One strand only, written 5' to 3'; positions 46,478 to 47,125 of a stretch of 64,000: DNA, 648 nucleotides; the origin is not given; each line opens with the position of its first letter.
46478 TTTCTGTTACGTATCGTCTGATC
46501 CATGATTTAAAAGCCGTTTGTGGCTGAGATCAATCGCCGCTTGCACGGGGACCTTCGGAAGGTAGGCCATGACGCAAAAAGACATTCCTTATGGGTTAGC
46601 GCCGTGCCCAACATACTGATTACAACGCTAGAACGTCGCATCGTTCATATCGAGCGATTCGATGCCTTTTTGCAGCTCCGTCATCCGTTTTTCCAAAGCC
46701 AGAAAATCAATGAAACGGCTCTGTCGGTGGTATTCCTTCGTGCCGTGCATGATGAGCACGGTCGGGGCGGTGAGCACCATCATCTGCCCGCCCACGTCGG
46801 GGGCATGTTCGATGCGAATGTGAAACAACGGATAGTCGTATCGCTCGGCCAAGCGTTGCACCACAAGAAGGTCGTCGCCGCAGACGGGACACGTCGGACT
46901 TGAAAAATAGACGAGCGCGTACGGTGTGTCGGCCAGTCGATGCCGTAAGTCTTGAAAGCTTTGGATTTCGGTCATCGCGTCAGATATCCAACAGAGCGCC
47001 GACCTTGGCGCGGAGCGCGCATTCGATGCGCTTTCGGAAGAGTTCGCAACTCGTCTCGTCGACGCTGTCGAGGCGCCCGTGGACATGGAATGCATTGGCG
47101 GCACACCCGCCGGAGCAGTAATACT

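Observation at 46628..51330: SCIFF ranthipeptide cassette flanked by a TldD/PmbA protease pair and a translationally coupled thioredoxin-fold gene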

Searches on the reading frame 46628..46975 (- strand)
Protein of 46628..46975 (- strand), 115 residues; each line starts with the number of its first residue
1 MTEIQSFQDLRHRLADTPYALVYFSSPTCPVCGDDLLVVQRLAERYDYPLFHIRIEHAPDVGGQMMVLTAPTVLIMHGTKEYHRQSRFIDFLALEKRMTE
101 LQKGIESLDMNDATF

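Call 3: search_protein_families(library=ncbifam, proteins=[window:46628-46975:-], max_evalue=0.01)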
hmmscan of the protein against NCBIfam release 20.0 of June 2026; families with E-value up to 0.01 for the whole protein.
window:46628-46975:- (115 aa): 1 family
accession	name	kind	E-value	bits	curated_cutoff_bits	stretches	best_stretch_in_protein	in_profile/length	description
TIGR02661.1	MauD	equivalog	0.0098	15.4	188.6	0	19-43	76-100/189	methylamine dehydrogenase accessory protein MauD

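Call 4: search_protein_families(library=pfam, proteins=[window:46628-46975:-], max_evalue=0.01)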
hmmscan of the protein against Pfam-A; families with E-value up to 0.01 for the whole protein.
window:46628-46975:- (115 aa): 2 families
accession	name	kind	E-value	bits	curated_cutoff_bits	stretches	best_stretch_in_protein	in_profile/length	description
PF13728.12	TraF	-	1.7e-05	25.2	23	1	14-75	127-198/224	F plasmid transfer operon protein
PF00085.26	Thioredoxin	-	0.0032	17.9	23.5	1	14-84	14-87/103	Thioredoxin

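Call 9: find_homologous_proteins(query=window:46628-46975:-, max_evalue=0.001)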
Query window:46628-46975:- (115 aa): 2 proteins with E <= 0.001 among 12 candidates.
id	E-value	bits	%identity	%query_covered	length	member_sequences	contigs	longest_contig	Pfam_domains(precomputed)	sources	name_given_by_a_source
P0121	2.7e-71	254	99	100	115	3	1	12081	PF13728.13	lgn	-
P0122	5.5e-43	163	64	96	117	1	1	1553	PF00085.27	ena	-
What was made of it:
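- Tried and rejected: It gave only two hits (call 9).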

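Call 15: find_encoding_contigs(protein=P0122, flank=8000, max_places=3)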
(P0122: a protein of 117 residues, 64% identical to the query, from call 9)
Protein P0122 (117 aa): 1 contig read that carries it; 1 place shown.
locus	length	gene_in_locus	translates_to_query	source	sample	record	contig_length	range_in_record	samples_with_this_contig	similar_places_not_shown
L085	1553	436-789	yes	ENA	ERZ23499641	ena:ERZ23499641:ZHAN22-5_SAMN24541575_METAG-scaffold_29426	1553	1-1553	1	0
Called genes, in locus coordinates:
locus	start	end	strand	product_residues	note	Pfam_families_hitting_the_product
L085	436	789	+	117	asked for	PF00085:Thioredoxin (weak)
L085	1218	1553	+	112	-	?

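Call 23: search_protein_families(library=pfam, proteins=[P0122], max_evalue=0.01)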
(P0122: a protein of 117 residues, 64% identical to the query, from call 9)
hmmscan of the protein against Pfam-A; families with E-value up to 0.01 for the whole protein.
P0122 (117 aa): 3 families
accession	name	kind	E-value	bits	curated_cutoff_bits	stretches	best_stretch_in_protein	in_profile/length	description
PF00085.26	Thioredoxin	-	1.6e-05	25.2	23.5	1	17-98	17-100/103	Thioredoxin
PF13728.12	TraF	-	0.001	19.4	23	1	9-59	121-170/224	F plasmid transfer operon protein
PF13098.12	Thioredoxin_2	-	0.0018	19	27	0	19-97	6-102/104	Thioredoxin-like domain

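Call 24: search_solved_structures(query=window:46628-46975:-, max_evalue=1, show_alignments=2)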
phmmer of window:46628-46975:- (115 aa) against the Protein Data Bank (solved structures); distinct sequences matched with E-value up to 1: 35.
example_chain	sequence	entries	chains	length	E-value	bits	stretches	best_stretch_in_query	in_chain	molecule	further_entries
4euy_A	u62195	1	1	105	2.6e-09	40.1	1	5-98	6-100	Uncharacterized protein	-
6mos_A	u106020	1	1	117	2.3e-05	27.4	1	20-87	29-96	Thioredoxin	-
8xyw_A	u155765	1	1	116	4.8e-05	26.4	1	15-85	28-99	De novo designed Trx-3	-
4ba7_A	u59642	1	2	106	0.016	18.3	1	15-77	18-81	LBCA THIOREDOXIN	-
6ali_A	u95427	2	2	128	0.02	18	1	16-81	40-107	Thioredoxin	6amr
2hsy_A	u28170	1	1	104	0.022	17.8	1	3-84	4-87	Thioredoxin II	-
2fa4_A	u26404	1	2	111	0.027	17.6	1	3-84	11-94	Thioredoxin II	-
4ruv_A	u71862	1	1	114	0.035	17.2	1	15-85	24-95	Thioredoxin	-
4ulx_A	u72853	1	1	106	0.039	17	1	15-81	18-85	LPBCA-L89K THIOREDOXIN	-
2yj7_A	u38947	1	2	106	0.053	16.6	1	15-78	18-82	LPBCA THIOREDOXIN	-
1fb0_A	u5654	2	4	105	0.067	16.3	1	20-77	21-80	THIOREDOXIN M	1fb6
1gl8_A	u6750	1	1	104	0.07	16.2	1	20-77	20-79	THIOREDOXIN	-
1dby_A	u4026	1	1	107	0.075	16.1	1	19-81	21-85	CHLOROPLAST THIOREDOXIN M CH2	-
7q3j_A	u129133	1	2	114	0.12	15.4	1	37-79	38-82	MM9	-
7tgh_TX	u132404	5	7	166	0.23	14.5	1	18-109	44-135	Thioredoxin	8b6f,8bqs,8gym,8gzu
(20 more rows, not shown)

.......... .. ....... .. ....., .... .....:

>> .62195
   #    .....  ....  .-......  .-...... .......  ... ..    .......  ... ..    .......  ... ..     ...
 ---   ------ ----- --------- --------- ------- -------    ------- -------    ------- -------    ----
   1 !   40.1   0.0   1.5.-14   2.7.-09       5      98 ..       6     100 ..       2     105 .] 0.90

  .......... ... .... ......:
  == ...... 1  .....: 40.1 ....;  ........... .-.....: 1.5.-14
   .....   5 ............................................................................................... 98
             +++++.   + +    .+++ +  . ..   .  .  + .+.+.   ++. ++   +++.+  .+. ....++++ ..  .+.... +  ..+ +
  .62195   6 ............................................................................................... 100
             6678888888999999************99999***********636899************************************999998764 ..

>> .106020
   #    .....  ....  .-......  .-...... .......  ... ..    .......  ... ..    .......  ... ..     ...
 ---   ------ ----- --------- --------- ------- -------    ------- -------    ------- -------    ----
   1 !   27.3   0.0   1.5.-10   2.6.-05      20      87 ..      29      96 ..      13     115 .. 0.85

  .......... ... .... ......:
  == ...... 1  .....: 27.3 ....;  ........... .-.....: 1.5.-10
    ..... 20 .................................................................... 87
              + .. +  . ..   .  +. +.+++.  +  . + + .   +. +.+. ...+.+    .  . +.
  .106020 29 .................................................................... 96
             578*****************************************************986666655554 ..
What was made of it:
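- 46628..46975 (-): YdfQ-like thioredoxin-family gene, 115 aa, CPVC at 29-32, conserved cis-Pro position P71; starts 4 nt after the scfB stop; lineage-specific. PDB 4euy at E 2.6e-9 (call 24).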

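Call 25: search_protein_representatives(protein=window:46628-46975:-)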
Query: 115 residues. Proteins with E-value up to 0.001 (for the whole library): 250; up to 1e-10: 20; up to 1e-30: 1. The best 150 are listed.
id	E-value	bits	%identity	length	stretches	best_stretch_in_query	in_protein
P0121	8.6e-72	254.2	99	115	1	1-115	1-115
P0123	6.2e-20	87.2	47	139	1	1-103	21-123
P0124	1.1e-17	80.1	39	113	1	1-101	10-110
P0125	1.4e-17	79.7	47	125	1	4-103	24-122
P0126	1.8e-16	76.1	38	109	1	1-104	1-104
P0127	5.8e-15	71.2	36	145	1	5-101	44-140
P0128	9.8e-15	70.5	43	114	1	20-110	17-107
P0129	2.8e-14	69.0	38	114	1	3-101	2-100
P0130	3.7e-14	68.6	40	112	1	3-100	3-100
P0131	5.6e-14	68.1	34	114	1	1-102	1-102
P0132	1.4e-13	66.8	42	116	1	7-99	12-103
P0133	5.4e-13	64.9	38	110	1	3-106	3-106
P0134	2.4e-12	62.8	41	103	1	19-100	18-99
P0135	2.8e-12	62.6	34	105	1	7-102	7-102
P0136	4.1e-12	62.1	34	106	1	2-102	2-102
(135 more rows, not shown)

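Call 27: find_homologous_proteins(query=A2, max_evalue=0.00001)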
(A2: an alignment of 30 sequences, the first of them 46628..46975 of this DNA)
Query A2 (30 sequences) (115 aa, profile of the alignment): 406 proteins with E <= 0.00001 among 2281 candidates; the best 120 are listed.
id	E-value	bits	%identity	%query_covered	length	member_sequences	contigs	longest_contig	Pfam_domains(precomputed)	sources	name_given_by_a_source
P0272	3.1e-36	141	45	89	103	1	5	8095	PF00085.27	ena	-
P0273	3.8e-36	141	44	89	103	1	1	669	PF00085.27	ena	-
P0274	4.5e-36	141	46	89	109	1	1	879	PF13728.13,PF00085.27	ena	-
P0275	5.0e-36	140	42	88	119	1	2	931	PF00085.27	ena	-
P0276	8.1e-36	140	44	89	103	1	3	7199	PF00085.27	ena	-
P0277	8.4e-36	140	44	89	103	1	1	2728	PF00085.27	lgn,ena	-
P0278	1.5e-35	139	40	89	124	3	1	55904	PF00085.27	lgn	-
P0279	1.8e-35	139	43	89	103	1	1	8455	PF00085.27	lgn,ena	-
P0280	4.7e-35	137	35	88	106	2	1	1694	PF13728.13,PF00085.27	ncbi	-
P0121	8.7e-35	136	99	100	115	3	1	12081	PF13728.13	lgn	-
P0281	2.0e-34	135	39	88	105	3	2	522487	PF00085.27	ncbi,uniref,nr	ncbi:thioredoxin family protein [Aerococcaceae bacterium zg-BR9]|uniref:thioredoxin family protein n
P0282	3.6e-34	134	43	88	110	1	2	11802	PF13728.13,PF00085.27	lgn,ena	-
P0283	4.8e-34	134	42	89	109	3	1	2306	PF13728.13,PF00085.27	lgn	-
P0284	4.3e-33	131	36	90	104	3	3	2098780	-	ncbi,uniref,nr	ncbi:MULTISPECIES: thioredoxin family protein [unclassified Facklamia]|uniref:thioredoxin family pro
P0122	1.1e-32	130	64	96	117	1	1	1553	PF00085.27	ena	-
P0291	2.3e-30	122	36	86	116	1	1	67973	PF13728.13,PF00085.27,PF13098.14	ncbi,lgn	ncbi:MAG: thioredoxin family protein [Bacillota bacterium]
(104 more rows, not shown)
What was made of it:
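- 46628..46975 (-): Family names in call 27.
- It is named 'thioredoxin family protein'/YdfQ in Virgibacillus, Sporosarcina, Oceanobacillus, Enterococcus and others (call 27). The family is widespread in Bacilli (call 27).
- Tried and rejected: The exhaustive HMMER search (call 25) and a profile search (call 27) were needed to place it in the YdfQ-like family.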

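Call 28: find_encoding_contigs(protein=P0278, flank=5000, max_places=1)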
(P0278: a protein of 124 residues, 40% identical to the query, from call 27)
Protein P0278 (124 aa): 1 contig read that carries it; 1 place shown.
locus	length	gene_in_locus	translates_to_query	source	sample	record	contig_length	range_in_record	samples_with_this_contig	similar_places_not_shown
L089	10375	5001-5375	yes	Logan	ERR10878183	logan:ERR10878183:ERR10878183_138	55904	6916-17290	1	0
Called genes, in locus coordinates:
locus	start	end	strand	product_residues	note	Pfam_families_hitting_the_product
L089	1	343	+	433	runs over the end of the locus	PF02518:HATPase_c (weak), PF14501:HATPase_c_5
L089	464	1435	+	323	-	PF02517:Rce1-like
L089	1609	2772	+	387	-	PF05448:AXE1, PF01738:DLH, PF20434:BD-FAE (faint), PF00561:Abhydrolase_1 (weak), PF12146:Hydrolase_4, PF00326:Peptidase_S9 (weak), PF02230:Abhydrolase_2 (faint)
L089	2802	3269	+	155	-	PF00186:DHFR_1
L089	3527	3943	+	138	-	PF11208:DUF2992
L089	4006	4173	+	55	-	-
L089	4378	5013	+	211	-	PF01381:HTH_3, PF12844:HTH_19 (weak), PF13560:HTH_31 (faint)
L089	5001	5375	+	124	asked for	PF00085:Thioredoxin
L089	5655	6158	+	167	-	-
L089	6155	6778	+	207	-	-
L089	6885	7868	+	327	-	PF12833:HTH_18, PF00165:HTH_AraC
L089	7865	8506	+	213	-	-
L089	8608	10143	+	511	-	PF01235:Na_Ala_symp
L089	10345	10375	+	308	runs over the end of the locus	PF00165:HTH_AraC (weak), PF12833:HTH_18, PF00165:HTH_AraC, PF06445:GyrI-like, PF14526:Cass2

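Call 29: find_encoding_contigs(protein=P0272, flank=5000, max_places=2)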
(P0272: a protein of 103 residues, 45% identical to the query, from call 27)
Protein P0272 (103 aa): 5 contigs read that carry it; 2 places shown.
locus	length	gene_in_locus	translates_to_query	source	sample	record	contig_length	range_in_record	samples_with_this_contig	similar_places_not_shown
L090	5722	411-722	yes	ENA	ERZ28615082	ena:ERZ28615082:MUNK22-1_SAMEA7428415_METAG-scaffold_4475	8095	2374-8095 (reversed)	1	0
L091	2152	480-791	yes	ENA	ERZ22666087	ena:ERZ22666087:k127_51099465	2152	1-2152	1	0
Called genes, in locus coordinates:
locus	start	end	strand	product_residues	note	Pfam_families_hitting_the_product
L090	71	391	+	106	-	-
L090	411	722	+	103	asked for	PF00085:Thioredoxin (weak)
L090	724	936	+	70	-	-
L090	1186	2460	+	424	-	PF13173:AAA_14, PF13635:DUF4143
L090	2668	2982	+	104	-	PF00302:CAT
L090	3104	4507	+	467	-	-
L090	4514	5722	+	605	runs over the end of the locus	PF06580:His_kinase, PF02518:HATPase_c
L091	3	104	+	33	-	?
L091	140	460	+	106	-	-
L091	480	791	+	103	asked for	PF00085:Thioredoxin (weak)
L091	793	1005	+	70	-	-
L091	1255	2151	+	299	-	?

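Call 30: find_encoding_contigs(protein=P0291, flank=5000, max_places=1)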
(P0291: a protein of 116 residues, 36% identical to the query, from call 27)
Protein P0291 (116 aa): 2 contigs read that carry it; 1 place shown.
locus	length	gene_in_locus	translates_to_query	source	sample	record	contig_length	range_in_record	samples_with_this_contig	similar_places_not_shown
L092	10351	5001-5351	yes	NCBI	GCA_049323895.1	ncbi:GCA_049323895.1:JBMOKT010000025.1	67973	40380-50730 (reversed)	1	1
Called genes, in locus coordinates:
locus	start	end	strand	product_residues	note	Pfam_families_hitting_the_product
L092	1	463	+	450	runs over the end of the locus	PF00990:GGDEF, PF22335:Cas10-Cmr2_palm2 (weak)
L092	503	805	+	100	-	-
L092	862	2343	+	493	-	PF00154:RecA_N (faint), PF03796:DnaB_C (faint), PF06745:ATPase, PF13191:AAA_16 (faint), PF13481:AAA_25, PF23442:DUF7125, PF07088:GvpD_P-loop (faint), PF06745:ATPase, +3 more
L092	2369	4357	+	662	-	PF14804:Jag_N, PF20250:FapA_N, PF03775:MinC_C (weak), PF03961:FapA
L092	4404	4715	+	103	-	-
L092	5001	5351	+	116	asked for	PF00085:Thioredoxin, PF13728:TraF (weak), PF13098:Thioredoxin_2 (weak)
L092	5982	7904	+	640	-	PF08298:AAA_PrkA, PF06798:PrkA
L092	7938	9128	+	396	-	PF04285:DUF444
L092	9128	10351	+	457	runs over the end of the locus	PF04293:SpoVR, PF24755:SpoVR_C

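Call 68: predict_structure(alignment_id=A4)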
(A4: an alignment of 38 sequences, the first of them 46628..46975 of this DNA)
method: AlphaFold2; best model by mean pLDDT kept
length: 115 residues; sequences in the alignment: 38
mean_pLDDT: 92.8   pTM: 0.84
mean pLDDT of the five models: 92.8, 92.5, 91.2, 91.1, 90.2
residues with pLDDT >= 90: 98; 70-90: 7; 50-70: 10; < 50: 0
segments of 3 or more residues with pLDDT < 50: none
pLDDT, mean of each block of 10 residues (from residue 1): 95 93 97 97 97 95 94 97 97 97 75 65
secondary structure, 60 per line:
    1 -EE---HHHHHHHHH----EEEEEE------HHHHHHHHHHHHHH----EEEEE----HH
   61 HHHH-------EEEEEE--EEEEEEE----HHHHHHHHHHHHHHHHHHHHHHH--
elements in order: H7-15 E20-25 H32-45 E50-54 H59-64 E72-77 E80-86 H91-113
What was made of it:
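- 46628..46975 (-): AF2 pLDDT 92.8 (call 68).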

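Call 70: fold_search(model_id=the predicted structure, library=pdb)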
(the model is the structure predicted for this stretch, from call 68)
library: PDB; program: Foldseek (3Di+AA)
matches with E <= 10: 1300; with E <= 0.001: 452
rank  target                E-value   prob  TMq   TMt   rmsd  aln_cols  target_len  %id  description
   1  2fa4_A                1.1e-08  1.00  0.79  0.86   1.5       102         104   22  Crystal Structure of Oxidized Form from Saccharomyces cerevisiae (released 2006-12-06)
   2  3pin_A                1.4e-08  1.00  0.79  0.87   1.5       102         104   20  Crystal structure of Mxr1 from Saccharomyces cerevisiae in complex with Trx2 (released 2011-02-23)
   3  2diy_MODEL_1_A        2.0e-08  1.00  0.76  0.68   1.8       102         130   20  The solution structure of the thioredoxin domain of human Thioredoxin-like protein 2 (released 2007-04-03)
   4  1m7t_MODEL_1_A        2.3e-08  1.00  0.72  0.77   2.8       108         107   18  Solution Structure and Dynamics of the Human-Escherichia coli Thioredoxin Chimera: Insights into Thermodynamic (released 2002-09-25)
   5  4j57_E                3.0e-08  1.00  0.78  0.86   1.6       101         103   10  Structure of Plasmodium falciparum thioredoxin reductase-thioredoxin complex (released 2013-07-10)
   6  3f3r_A                5.1e-08  1.00  0.79  0.85   1.4       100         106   16  Crystal structure of yeast Thioredoxin1-glutathione mixed disulfide complex (released 2009-10-20)
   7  7vqv                  6.6e-08  1.00  0.70  0.70   4.1       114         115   13  de novo design based on 1r26 (released 2022-06-08)
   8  7c3f_I                7.1e-08  1.00  0.77  0.83   1.9       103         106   17  Crystal structure of ferredoxin: thioredoxin reductase and thioredoxin m2 complex (released 2020-10-14)
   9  4oo4_A                7.6e-08  1.00  0.75  0.82   2.0       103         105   22  Crystal Structure of Human Thioredoxin Mutant (released 2014-02-12)
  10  2o7k                  8.1e-08  1.00  0.72  0.80   2.5       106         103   15  S. aureus thioredoxin (released 2007-07-24)
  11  2ypm                  8.1e-08  1.00  0.69  0.75   3.4       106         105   13  Crystal Structure of Ancestral Thioredoxin Relative to Last Animal and Fungi Common Ancestor (LAFCA) from the Precambria (released 2013-08-21)
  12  2puk_C                8.7e-08  1.00  0.77  0.83   1.9       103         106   16  Crystal structure of the binary complex between ferredoxin: thioredoxin reductase and thioredoxin m (released 2007-07-10)
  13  7vu4                  9.3e-08  1.00  0.82  0.81   1.7       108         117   16  de novo design based on 1r26 (released 2022-06-08)
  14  3kd0                  9.9e-08  1.00  0.79  0.87   1.5       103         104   18  Human thioredoxin C35S,C62S,C69S,C73S mutant showing cadmium chloride bound to the active site (released 2010-12-01)
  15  8xyw                  9.9e-08  1.00  0.78  0.85   1.8       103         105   23  De novo designed protein Trx-3 (released 2024-10-02)
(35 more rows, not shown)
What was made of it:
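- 46628..46975 (-): Foldseek top hits are thioredoxins, TM 0.8-0.87 (call 70).
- On Thioredoxin fold / YdfQ-like thioredoxin family: Foldseek hits are thioredoxins with TM 0.79-0.87 and rmsd about 1.5 A (call 70).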
